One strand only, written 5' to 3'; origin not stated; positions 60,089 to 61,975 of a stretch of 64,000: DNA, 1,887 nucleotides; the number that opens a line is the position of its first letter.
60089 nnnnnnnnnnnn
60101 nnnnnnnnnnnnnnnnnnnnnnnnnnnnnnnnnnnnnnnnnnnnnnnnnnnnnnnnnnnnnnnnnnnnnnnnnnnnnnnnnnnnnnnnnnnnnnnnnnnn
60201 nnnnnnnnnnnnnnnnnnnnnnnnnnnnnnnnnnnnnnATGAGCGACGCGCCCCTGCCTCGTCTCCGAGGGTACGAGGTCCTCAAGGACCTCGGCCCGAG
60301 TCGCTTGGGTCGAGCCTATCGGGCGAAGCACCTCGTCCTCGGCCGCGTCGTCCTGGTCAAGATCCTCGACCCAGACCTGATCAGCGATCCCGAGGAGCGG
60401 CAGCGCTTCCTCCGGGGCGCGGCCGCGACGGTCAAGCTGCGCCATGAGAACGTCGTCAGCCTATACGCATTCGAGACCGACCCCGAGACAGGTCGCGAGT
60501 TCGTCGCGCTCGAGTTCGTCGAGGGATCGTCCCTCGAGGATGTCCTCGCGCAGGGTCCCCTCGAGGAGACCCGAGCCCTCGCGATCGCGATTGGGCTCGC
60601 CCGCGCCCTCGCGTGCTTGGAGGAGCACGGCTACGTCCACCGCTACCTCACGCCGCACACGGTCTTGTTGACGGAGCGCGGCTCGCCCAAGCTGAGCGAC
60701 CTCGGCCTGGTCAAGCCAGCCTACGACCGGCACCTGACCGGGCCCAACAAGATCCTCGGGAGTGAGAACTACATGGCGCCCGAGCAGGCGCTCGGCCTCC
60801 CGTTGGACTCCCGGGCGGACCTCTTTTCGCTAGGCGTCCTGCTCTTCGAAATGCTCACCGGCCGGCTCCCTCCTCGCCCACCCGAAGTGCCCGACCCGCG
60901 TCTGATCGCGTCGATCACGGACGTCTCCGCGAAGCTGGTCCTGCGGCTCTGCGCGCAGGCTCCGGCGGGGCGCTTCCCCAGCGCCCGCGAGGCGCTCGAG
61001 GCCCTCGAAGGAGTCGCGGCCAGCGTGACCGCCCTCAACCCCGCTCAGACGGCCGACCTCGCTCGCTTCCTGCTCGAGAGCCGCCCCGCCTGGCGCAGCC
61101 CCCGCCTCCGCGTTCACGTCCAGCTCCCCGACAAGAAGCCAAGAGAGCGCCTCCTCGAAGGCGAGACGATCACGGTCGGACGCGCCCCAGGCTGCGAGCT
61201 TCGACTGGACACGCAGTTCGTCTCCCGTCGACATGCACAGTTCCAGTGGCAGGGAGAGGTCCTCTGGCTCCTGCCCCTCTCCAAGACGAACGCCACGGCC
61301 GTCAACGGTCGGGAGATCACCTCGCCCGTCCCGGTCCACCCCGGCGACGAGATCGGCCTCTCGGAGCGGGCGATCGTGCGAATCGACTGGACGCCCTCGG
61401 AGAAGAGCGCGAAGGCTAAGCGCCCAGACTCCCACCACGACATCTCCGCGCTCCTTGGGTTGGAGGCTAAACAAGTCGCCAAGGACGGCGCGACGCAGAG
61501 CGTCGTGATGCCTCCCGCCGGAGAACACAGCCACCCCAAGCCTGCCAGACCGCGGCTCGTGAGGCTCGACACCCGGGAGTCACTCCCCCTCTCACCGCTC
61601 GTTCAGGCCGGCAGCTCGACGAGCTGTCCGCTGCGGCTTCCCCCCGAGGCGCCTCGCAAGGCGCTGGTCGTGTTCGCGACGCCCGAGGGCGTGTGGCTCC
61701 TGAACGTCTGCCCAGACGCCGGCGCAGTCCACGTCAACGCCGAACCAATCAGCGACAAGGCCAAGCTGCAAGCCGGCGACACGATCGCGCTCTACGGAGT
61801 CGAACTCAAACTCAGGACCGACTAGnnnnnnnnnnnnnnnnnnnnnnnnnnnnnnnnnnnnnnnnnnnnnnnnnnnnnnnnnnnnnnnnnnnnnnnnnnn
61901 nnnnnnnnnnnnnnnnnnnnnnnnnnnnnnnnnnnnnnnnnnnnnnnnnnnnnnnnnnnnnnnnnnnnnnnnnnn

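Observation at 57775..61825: Translationally coupled trio: two receiver-kinases followed by a dual-FHA pseudokinase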

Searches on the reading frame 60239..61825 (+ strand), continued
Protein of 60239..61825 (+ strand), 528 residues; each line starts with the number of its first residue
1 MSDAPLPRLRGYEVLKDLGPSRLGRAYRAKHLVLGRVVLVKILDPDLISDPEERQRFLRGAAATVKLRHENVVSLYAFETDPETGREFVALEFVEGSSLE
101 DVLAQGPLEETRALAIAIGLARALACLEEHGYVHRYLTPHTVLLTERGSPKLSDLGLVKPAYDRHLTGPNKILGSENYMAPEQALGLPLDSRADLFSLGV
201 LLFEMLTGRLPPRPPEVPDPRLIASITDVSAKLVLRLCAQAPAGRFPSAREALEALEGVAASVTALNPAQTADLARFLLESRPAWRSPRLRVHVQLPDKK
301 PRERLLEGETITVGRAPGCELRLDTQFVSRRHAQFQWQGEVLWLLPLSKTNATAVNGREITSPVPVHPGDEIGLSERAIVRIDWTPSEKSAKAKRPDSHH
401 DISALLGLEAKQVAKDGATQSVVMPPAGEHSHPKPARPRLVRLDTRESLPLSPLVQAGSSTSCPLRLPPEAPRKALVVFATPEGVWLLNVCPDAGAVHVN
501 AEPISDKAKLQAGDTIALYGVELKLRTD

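Call 46: search_protein_families(library=pfam, proteins=[L001:9563-11065:-, L005:6742-8265:-, L001:11213-11776:+], max_evalue=0.01)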
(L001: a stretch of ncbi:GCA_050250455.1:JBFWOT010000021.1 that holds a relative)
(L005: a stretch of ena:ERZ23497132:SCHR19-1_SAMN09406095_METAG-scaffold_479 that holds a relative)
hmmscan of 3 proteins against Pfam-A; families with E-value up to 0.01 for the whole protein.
L001:9563-11065:- (500 aa): 14 families
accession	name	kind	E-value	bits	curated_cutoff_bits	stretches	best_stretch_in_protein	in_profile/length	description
PF00158.32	Sigma54_activat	-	1.9e-67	226.6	20.2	1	173-339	1-167/168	Sigma-54 interaction domain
PF14532.12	Sigma54_activ_2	-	3.8e-22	79.5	25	1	174-344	1-138/138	Sigma-54 interaction domain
PF25601.1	AAA_lid_14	-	7.4e-19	67.8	27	1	345-417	1-73/87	AAA+ ATPase lid domain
PF07728.20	AAA_5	-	1.6e-11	44.8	22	1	197-318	2-127/139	AAA domain (dynein-related subfamily)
PF01078.27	Mg_chelatase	-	3.9e-08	33.4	20.3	1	251-318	92-161/207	Magnesium chelatase, subunit ChlI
PF02954.25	HTH_8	-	4e-08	33.3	22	1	446-486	2-42/42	Bacterial regulatory protein, Fis family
PF00004.35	AAA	-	1.7e-06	28.9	21.2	1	197-319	1-113/131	ATPase family associated with various cellular activities (AAA)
PF13191.12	AAA_16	-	5.5e-06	27.4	32.6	1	178-249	7-85/167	AAA ATPase domain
PF20030.5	bpMoxR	-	0.00016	21.2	27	1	182-323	19-155/205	MoxR domain in the MoxR-vWA-beta-propeller ternary systems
PF13401.12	AAA_22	-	0.00026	21.8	27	1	194-229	5-40/130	AAA domain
PF07724.20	AAA_2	-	0.0017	18.8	27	1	194-310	3-120/166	AAA domain (Cdc48 subfamily)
PF12775.13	AAA_7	-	0.0018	18.3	25.8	1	185-227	24-66/181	P-loop containing dynein motor region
PF06068.19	TIP49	-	0.0062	16.2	23.8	1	170-232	23-87/347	TIP49 P-loop domain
PF13173.12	AAA_14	-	0.0071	16.8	27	0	197-282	5-79/129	AAA domain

L005:6742-8265:- (507 aa): 13 families
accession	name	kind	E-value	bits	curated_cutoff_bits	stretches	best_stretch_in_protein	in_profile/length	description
PF00158.32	Sigma54_activat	-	1.9e-68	229.9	20.2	1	170-336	1-167/168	Sigma-54 interaction domain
PF14532.12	Sigma54_activ_2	-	1.7e-21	77.3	25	1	171-341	1-138/138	Sigma-54 interaction domain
PF25601.1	AAA_lid_14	-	8e-19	67.7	27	1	342-413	1-72/87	AAA+ ATPase lid domain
PF07728.20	AAA_5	-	2.5e-10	41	22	1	194-311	2-122/139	AAA domain (dynein-related subfamily)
PF01078.27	Mg_chelatase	-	4.7e-08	33.1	20.3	1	187-312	18-158/207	Magnesium chelatase, subunit ChlI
PF13191.12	AAA_16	-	6.2e-08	33.7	32.6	1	175-282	7-116/167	AAA ATPase domain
PF02954.25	HTH_8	-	7.8e-07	29.2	22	1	453-493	2-42/42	Bacterial regulatory protein, Fis family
PF00004.35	AAA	-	1.1e-06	29.5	21.2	1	194-328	1-128/131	ATPase family associated with various cellular activities (AAA)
PF12775.13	AAA_7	-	7.3e-05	22.8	25.8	1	182-229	24-71/181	P-loop containing dynein motor region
PF13401.12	AAA_22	-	0.00011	22.9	27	1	192-229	6-43/130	AAA domain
PF07724.20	AAA_2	-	0.00027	21.5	27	1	192-317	4-130/166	AAA domain (Cdc48 subfamily)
PF13604.12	AAA_30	-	0.005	17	27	1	182-305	8-132/191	AAA domain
PF06068.19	TIP49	-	0.0075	15.9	23.8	0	169-230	25-88/347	TIP49 P-loop domain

L001:11213-11776:+ (187 aa): 3 families
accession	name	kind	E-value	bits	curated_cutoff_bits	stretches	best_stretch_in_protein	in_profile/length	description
PF13365.12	Trypsin_2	-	4.8e-08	34.3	27.6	1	47-164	2-144/144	Trypsin-like peptidase domain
PF00089.32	Trypsin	-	7.3e-06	26.4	20.6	0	146-168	176-198/220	Trypsin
PF05579.19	Peptidase_S32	-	1.2e-05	25.1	24.7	1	26-167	94-227/297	Equine arteritis virus serine endopeptidase S32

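Call 50: search_protein_families(library=pfam, proteins=[L001:10550-11065:-], max_evalue=0.05)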
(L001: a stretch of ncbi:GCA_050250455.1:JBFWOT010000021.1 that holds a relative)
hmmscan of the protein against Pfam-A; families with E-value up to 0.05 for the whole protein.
L001:10550-11065:- (172 aa): 1 family
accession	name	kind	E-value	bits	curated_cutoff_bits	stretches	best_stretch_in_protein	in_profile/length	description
PF13185.12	GAF_2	-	0.046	14.4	28.6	0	26-73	1-48/136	GAF domain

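Call 51: find_related_loci(query=A1, collection=genome_contigs, flank=9000)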
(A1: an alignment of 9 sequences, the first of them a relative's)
Query A1 (528 aa) in genome_contigs; peptide patterns used: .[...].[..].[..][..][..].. (x = any residue, [..] = any of these).
600 stretches matched a pattern (row limit reached: there are more); 590 encode a relative of the query (tblastn E <= 1e-3); the best 80 are kept; 80 distinct loci.
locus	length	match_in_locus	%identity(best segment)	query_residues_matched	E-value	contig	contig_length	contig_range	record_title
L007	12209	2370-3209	40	8-264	7e-45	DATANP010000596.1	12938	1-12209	MAG TPA_asm: Thermoanaerobaculia bacterium isolate SMAG_U7022 k141_119915, whole genome shotgun sequence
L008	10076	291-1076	37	12-261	7e-44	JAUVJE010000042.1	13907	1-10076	MAG: Clostridia bacterium isolate CSMAG_446 CSMAG_446_k127_5687038_length_13907_cov_20.0065, whole genome shotgun sequen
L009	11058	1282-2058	37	9-256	5e-39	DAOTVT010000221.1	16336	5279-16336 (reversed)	MAG TPA_asm: Anaerolineae bacterium isolate H111_75 k127_482871, whole genome shotgun sequence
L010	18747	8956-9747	34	2-251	1e-38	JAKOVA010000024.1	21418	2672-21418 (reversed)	MAG: Actinomycetes bacterium isolate JPNG_maxbin.026 k201_134258, whole genome shotgun sequence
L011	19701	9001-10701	39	4-251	2e-38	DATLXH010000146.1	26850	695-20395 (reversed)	MAG TPA_asm: Thermoanaerobaculia bacterium isolate SMAG_U13241 k141_178186, whole genome shotgun sequence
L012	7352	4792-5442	40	8-211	2e-38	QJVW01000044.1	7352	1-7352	MAG: Candidatus Eisenbacteria bacterium isolate SZUA-252 scaffold_28182, whole genome shotgun sequence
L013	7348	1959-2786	35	8-260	5e-38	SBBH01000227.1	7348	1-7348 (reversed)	MAG: Planctomycetales bacterium isolate Bin_31 Hy_contig27640, whole genome shotgun sequence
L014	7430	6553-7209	39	12-211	6e-38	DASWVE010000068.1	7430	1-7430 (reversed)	MAG TPA_asm: Candidatus Acidiferrales bacterium isolate SMAG_U3621 k141_10028, whole genome shotgun sequence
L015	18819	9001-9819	36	12-272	3e-38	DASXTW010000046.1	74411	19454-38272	MAG TPA_asm: Actinomycetota bacterium isolate SMAG_U4702 k141_1875777, whole genome shotgun sequence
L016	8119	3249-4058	34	8-259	4e-38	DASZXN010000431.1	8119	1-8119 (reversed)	MAG TPA_asm: Phototrophicaceae bacterium isolate SMAG_U6184 k141_829725, whole genome shotgun sequence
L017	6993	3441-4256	34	12-268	9e-38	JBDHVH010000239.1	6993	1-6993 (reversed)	MAG: Kofleriaceae bacterium isolate AS-MICRO-OLR.47 NODE_54597_length_6993_cov_5.147410, whole genome shotgun sequence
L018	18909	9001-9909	33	8-277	1e-37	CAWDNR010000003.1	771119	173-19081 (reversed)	MAG: Terriglobia bacterium isolate MFD03346.bin.2.88 genome assembly, contig: contig_10534, whole genome shotgun sequenc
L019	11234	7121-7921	33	12-253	1e-37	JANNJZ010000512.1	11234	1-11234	MAG: Pyrinomonadaceae bacterium isolate SOY_4_C_metabat_258 SOY_4_C_k141_2262337, whole genome shotgun sequence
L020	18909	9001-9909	35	8-287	3e-37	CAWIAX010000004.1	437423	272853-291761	MAG: uncultured Acidobacteriota bacterium isolate MFD01275.bin.2.119 genome assembly, contig: contig_6554, whole genome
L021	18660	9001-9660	38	12-211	6e-37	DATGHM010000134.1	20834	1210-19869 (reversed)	MAG TPA_asm: Candidatus Acidiferrales bacterium isolate SMAG_U9781 k141_518419, whole genome shotgun sequence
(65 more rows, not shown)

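Call 58: search_protein_representatives(alignment_id=A1)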
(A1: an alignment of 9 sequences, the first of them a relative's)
Query: 9 sequences, 525 profile positions. Proteins with E-value up to 0.001 (for the whole library): 1308409; up to 1e-10: 895680; up to 1e-30: 320880. The best 150 are listed.
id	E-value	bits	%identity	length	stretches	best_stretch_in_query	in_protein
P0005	1.7e-245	832.0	-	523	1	2-523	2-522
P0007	8.2e-237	803.4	-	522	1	1-524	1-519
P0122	2.7e-197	673.0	-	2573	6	35-258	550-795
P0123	1.9e-165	567.9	-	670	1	2-524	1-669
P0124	5.0e-164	563.2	-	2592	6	10-257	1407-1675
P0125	1.3e-154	532.2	-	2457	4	10-262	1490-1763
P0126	4.6e-142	490.8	-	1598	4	7-265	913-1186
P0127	1.0e-140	486.4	-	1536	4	10-271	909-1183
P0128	6.1e-132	457.4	-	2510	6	7-258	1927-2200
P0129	1.2e-130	453.1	-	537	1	3-523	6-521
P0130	1.1e-128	446.6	-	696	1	9-522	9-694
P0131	2.1e-126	439.1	-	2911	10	49-213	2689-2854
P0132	6.8e-125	434.1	-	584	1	6-523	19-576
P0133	1.0e-123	430.2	-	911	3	8-255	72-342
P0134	6.3e-123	427.6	-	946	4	3-260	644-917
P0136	4.1e-122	424.9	-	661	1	8-523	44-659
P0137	1.4e-121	423.2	-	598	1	8-524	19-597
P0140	1.7e-119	416.3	-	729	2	10-393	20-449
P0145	3.0e-115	402.3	-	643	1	1-523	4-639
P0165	1.0e-105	370.8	-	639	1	7-522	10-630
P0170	1.3e-103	363.9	-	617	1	8-523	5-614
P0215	3.0e-96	339.6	-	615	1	7-523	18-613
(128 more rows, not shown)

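Call 62: list_cluster_members(proteins=[P0129, P0130, P0132, P0136, P0137, P0145, P0165, P0170, P0215, P0140])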
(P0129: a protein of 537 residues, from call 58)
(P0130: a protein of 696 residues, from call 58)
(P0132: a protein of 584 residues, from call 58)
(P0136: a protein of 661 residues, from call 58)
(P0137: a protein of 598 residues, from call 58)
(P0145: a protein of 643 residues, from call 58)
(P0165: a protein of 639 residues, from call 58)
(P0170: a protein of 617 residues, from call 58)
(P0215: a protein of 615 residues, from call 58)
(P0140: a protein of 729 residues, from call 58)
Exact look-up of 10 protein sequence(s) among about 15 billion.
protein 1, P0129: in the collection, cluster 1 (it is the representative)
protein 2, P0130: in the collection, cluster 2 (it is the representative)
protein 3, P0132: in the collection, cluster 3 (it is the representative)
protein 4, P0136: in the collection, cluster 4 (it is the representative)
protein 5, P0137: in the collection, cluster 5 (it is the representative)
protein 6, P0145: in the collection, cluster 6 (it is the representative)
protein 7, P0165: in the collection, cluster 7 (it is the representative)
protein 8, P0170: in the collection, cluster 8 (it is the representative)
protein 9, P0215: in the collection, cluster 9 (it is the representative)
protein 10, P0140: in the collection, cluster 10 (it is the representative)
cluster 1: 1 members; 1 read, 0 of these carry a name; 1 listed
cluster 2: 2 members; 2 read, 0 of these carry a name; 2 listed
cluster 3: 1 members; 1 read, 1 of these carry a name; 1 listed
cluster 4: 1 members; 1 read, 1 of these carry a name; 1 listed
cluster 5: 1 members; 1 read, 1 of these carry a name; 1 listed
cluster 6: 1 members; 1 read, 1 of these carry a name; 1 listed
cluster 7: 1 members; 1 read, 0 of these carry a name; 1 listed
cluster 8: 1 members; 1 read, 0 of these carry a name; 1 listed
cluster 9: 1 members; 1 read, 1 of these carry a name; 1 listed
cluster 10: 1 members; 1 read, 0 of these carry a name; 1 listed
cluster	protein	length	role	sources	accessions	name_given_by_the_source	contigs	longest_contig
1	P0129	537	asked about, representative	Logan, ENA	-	-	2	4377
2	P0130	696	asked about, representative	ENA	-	-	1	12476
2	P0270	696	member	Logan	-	-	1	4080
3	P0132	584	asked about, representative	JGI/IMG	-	serine/threonine protein kinase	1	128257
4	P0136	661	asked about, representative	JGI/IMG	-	serine/threonine protein kinase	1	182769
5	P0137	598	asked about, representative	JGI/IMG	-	pSer/pThr/pTyr-binding forkhead associated (FHA) protein/tRNA A-37 threonylcarbamoyl ...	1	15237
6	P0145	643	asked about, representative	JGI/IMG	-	serine/threonine protein kinase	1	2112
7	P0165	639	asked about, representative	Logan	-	-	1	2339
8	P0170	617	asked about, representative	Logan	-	-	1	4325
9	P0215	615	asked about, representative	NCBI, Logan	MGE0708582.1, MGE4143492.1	MAG: protein kinase [Planctomycetota bacterium]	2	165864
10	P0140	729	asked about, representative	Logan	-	-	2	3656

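Call 63: find_encoding_contigs(protein=P0136, flank=7000, max_places=1)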
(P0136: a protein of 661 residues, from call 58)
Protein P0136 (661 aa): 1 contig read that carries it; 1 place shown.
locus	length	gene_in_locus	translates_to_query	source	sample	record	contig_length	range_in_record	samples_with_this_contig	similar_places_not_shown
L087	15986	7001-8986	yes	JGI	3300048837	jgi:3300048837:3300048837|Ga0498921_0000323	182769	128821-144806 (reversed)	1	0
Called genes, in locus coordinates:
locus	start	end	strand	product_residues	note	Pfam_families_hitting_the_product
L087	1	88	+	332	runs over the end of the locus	PF13243:SQHop_cyclase_C (faint)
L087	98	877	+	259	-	PF13036:LpoB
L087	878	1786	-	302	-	PF13671:AAA_33 (faint), PF13560:HTH_31 (weak), PF01381:HTH_3, PF01202:SKI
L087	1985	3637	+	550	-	PF00378:ECH_1, PF16113:ECH_2, PF00378:ECH_1 (weak)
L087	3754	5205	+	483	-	-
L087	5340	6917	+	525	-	PF00171:Aldedh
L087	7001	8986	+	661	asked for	PF00069:Pkinase, PF07714:PK_Tyr_Ser-Thr, PF16697:Yop-YscD_cpl, PF00498:FHA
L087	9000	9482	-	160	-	PF04134:DCC1-like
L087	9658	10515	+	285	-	PF06293:Kdo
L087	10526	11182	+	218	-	PF13489:Methyltransf_23, PF13847:Methyltransf_31, PF08241:Methyltransf_11, PF08242:Methyltransf_12, PF13649:Methyltransf_25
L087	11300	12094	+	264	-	PF04191:PEMT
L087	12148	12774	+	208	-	PF22741:PTP-NADK, PF22785:Tc-R-P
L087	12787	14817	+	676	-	PF00884:Sulfatase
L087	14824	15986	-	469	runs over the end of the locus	PF00512:HisKA, PF02518:HATPase_c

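Call 64: find_encoding_contigs(protein=P0215, flank=7000, max_places=1)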
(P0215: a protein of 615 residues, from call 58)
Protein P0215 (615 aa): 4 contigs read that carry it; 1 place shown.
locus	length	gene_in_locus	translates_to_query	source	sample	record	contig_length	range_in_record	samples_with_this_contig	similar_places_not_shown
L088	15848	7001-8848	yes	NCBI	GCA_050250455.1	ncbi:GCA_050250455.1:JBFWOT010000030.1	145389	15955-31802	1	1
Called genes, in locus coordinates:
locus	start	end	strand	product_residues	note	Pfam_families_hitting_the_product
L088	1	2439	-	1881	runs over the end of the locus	-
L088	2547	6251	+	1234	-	-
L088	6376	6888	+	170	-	PF16697:Yop-YscD_cpl (weak), PF00498:FHA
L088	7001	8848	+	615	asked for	PF00069:Pkinase, PF07714:PK_Tyr_Ser-Thr, PF16697:Yop-YscD_cpl (weak), PF00498:FHA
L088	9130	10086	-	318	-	PF08240:ADH_N, PF00107:ADH_zinc_N, PF13602:ADH_zinc_N_2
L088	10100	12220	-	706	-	PF01578:Cytochrom_C_asm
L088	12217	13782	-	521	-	-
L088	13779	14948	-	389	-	-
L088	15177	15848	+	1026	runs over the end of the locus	PF00069:Pkinase, PF07714:PK_Tyr_Ser-Thr, PF03109:ABC1 (weak)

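Call 65: find_encoding_contigs(protein=P0132, flank=7000, max_places=1)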
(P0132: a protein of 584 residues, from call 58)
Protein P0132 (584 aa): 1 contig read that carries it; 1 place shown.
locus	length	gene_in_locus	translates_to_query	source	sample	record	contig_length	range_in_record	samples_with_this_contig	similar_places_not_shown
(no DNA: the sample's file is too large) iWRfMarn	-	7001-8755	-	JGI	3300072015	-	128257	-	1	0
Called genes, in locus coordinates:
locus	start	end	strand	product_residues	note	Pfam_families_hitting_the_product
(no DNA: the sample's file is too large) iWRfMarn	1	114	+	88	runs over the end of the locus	PF09527:ATPase_gene1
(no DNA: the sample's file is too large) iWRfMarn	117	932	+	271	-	PF00119:ATP-synt_A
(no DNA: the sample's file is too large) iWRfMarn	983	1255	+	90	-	PF00137:ATP-synt_C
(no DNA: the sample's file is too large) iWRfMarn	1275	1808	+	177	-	PF00430:ATP-synt_B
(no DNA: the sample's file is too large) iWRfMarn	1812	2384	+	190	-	PF00213:OSCP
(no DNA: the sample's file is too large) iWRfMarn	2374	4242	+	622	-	PF02874:ATP-synt_ab_N, PF00006:ATP-synt_ab, PF00306:ATP-synt_ab_C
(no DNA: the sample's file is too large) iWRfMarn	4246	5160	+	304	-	PF00231:ATP-synt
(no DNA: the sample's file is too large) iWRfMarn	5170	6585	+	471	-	PF02874:ATP-synt_ab_N, PF00006:ATP-synt_ab, PF22919:ATP-synt_VA_C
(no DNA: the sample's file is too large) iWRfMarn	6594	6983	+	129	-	PF02823:ATP-synt_DE_N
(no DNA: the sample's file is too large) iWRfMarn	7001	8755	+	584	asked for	PF00069:Pkinase, PF07714:PK_Tyr_Ser-Thr, PF16697:Yop-YscD_cpl (weak), PF00498:FHA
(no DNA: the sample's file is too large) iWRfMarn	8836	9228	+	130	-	-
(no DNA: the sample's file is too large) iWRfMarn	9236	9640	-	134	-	PF13453:Zn_ribbon_TFIIB (weak)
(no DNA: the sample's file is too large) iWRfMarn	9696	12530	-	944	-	PF00069:Pkinase, PF03109:ABC1 (faint), PF07714:PK_Tyr_Ser-Thr, PF13424:TPR_12 (faint), PF07719:TPR_2 (faint), PF00515:TPR_1 (faint), PF13181:TPR_8 (faint)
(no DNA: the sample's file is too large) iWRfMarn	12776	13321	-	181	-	-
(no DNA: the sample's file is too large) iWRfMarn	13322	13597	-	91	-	-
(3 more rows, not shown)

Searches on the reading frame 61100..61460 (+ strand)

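Call 7: search_protein_families(library=pfam, proteins=[window:61100-61460:+], max_evalue=10)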
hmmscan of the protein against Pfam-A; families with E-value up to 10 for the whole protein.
window:61100-61460:+ (120 aa): 2 families
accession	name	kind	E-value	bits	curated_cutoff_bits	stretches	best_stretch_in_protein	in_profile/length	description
PF00498.31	FHA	-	2.9e-16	60.1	20.7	1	24-87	1-66/67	FHA domain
PF16697.10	Yop-YscD_cpl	-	2.4e-08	34.6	33.2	1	16-85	11-81/94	Inner membrane component of T3SS, cytoplasmic domain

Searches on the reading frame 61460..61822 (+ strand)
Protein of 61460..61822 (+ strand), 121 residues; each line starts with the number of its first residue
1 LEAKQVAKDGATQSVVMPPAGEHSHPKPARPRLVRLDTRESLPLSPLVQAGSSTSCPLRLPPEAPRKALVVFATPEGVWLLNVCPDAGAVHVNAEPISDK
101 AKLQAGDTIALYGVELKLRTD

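Call 7: search_protein_families(library=pfam, proteins=[window:61460-61822:+], max_evalue=10)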
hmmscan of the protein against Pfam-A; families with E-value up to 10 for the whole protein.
window:61460-61822:+ (121 aa): 0 families
